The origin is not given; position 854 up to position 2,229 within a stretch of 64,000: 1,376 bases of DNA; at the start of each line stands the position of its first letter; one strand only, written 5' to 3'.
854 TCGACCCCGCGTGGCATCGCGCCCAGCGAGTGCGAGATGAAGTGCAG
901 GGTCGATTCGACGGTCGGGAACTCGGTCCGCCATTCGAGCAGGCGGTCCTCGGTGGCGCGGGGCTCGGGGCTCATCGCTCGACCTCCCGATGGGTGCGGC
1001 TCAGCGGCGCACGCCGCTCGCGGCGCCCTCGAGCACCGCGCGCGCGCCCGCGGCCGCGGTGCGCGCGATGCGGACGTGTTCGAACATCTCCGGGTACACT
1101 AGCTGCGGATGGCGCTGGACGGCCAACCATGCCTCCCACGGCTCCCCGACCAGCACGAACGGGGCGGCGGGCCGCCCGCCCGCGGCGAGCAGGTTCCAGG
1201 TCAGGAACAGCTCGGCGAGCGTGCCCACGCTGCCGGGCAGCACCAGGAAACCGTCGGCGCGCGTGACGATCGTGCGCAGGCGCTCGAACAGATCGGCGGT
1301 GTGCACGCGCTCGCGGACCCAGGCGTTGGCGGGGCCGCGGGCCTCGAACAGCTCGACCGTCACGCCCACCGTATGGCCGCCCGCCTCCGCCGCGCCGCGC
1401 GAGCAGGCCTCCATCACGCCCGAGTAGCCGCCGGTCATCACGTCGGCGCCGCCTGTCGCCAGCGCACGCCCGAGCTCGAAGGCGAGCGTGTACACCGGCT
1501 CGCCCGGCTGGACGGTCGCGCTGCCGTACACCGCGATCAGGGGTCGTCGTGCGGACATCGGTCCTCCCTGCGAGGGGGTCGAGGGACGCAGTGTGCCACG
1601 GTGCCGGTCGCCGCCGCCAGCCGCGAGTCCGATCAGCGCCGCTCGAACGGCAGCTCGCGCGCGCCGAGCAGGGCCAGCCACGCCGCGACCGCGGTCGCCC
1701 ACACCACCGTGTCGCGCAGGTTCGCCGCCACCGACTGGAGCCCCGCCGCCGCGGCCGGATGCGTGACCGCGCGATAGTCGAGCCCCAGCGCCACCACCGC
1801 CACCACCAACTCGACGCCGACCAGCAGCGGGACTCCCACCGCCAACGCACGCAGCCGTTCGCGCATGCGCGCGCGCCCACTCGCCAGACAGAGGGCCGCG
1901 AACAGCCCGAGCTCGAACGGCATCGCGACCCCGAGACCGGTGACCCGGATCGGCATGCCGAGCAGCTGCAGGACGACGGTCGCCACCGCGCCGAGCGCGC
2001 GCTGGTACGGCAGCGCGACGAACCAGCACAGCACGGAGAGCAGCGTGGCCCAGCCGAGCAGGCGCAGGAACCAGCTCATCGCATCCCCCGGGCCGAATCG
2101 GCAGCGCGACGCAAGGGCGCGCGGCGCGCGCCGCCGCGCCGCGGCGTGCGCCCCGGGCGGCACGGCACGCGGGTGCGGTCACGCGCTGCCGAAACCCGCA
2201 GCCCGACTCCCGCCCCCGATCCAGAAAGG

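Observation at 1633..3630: Minimal exosortase-family gene paired with a secreted protein carrying a non-canonical VPxxP-TM-Arg C-terminal sorting tail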

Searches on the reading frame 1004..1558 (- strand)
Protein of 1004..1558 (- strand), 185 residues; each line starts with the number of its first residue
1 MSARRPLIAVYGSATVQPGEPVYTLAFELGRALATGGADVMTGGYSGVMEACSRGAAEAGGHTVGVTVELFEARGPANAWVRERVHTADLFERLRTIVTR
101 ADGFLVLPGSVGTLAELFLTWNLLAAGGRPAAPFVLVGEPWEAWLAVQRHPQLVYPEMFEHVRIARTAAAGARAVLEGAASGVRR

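Call 80: search_protein_families(library=pfam, proteins=[window:1004-1558:-], max_evalue=0.01)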
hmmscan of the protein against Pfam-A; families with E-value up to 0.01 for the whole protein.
window:1004-1558:- (185 aa): 2 families
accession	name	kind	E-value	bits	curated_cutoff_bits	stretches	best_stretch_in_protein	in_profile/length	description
PF18306.6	LDcluster4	-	2.2e-19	70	26.3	1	7-122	3-115/151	SLOG cluster4 family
PF03641.19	Lysine_decarbox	-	4.1e-16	59.8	27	1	49-141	1-94/131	Possible lysine decarboxylase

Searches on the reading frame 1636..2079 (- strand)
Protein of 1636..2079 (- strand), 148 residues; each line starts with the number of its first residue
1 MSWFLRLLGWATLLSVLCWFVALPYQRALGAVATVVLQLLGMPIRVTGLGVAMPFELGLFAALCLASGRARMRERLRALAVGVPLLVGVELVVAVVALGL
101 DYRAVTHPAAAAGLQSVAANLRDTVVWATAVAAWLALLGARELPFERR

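Call 7: search_protein_families(library=ncbifam, proteins=[window:1636-2079:-], max_evalue=1)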
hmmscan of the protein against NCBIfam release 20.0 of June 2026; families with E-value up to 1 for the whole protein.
window:1636-2079:- (148 aa): 0 families

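Call 8: search_protein_families(library=pfam, proteins=[window:1636-2079:-], max_evalue=1)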
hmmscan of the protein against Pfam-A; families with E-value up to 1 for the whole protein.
window:1636-2079:- (148 aa): 0 families

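Call 34: search_protein_families(library=ncbifam, alignment_id=A3, max_evalue=10)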
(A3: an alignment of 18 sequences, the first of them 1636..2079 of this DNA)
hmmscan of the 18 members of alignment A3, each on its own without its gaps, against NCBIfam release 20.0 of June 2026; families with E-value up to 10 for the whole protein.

A. member 1, window:1636-2079:- (148 aa): 0 families

B. families by the number of members that match (of 18 scanned): 12 families
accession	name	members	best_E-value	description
NF041730.1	XrtH_assoc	2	0.012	exosortase H-associated membrane protein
NF010620.0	PRK14013.2-6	2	0.017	hypothetical protein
NF010617.0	PRK14013.2-3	1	0.012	hypothetical protein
NF009163.0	PRK12509.1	1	0.045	Na+/H+ antiporter subunit B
NF033192.3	CPBP_JDVT_MrtJ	1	0.049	JDVT-CTERM system glutamic-type intramembrane protease MrtJ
NF010809.0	PRK14213.1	1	0.069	camphor resistance protein CrcB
NF047982.1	T4SS_WalE1_fam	1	0.26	actin-bundling T4SS effector WalE1 family protein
NF012170.0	qac_SMR_J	1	0.27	quaternary ammonium compound efflux SMR transporter QacJ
TIGR01403.1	fliQ_rel_III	1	0.67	type III secretion system export apparatus subunit SctS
NF033784.1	transport_merC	1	1.8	organomercurial transporter MerC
NF033634.1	SLATT_1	1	3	SLATT domain-containing protein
NF038216.1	ABZJ_00895_fam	1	7.7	ABZJ_00895 family protein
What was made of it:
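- No direct HMM hit to any exosortase model was found for the window protein (calls 7, 34).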

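Call 46: search_protein_representatives(protein=window:1636-2079:-)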
Query: 148 residues. Proteins with E-value up to 0.001 (for the whole library): 98; up to 1e-10: 52; up to 1e-30: 1. The best 98 are listed.
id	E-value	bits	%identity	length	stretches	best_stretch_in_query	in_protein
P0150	3.3e-84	296.5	100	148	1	1-148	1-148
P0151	2.8e-29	118.4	48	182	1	3-145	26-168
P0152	2.4e-27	112.1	47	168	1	1-143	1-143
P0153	1.1e-23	100.3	43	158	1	1-144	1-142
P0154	1.6e-23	99.7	46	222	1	20-146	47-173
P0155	5.7e-23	98.0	41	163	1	1-147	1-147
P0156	6.9e-22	94.4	41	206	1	1-145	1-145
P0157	1.5e-20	90.1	35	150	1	1-147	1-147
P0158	2.7e-20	89.3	36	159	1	1-146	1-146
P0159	2.8e-20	89.2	42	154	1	1-142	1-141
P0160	3.0e-19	85.9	39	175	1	2-143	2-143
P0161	8.5e-19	84.4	42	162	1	4-145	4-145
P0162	2.5e-18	82.9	39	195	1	2-142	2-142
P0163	2.5e-18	82.9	40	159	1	1-148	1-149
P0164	2.6e-18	82.9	42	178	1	1-143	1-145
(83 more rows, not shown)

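Call 51: search_protein_families(library=ncbifam, alignment_id=A5, max_evalue=1)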
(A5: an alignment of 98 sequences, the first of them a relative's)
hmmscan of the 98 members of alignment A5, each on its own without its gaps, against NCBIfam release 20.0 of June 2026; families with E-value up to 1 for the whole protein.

A. member 1, P0150 (148 aa): 0 families

B. families by the number of members that match (of 98 scanned): 51 families (the first 25 are shown)
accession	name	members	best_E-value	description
NF041730.1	XrtH_assoc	12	0.0017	exosortase H-associated membrane protein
NF003014.0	PRK03854.1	3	0.0065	glucans biosynthesis protein MdoC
NF046081.1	exosort_XrtX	2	8.8e-10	exosortase X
TIGR04178.1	exo_archaeo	2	2.3e-05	exosortase/archaeosortase family protein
NF046083.1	exosort_XrtY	2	0.011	exosortase Y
TIGR00210.1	gltS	2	0.037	sodium/glutamate symporter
NF010620.0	PRK14013.2-6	2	0.056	hypothetical protein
TIGR04128.1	exoso_Fjoh_1448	2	0.11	exosortase family protein XrtF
TIGR04177.1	exosort_XrtH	1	3.8e-14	exosortase H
TIGR04144.1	archaeo_VPXXXP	1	3.1e-09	archaeosortase B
TIGR04300.1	exosort_XrtM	1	1e-07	exosortase family protein XrtM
NF033505.2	paceosortase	1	0.00015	pacearchaeosortase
NF012194.0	tet_MFS_J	1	0.0006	tetracycline efflux MFS transporter Tet(J)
NF007661.0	PRK10333.1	1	0.0011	5-formyltetrahydrofolate cyclo-ligase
TIGR02727.1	MTHFS_bact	1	0.0013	5-formyltetrahydrofolate cyclo-ligase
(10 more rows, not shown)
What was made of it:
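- Hits to NF041730 XrtH_assoc are weak but recurrent (calls 34, 51).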
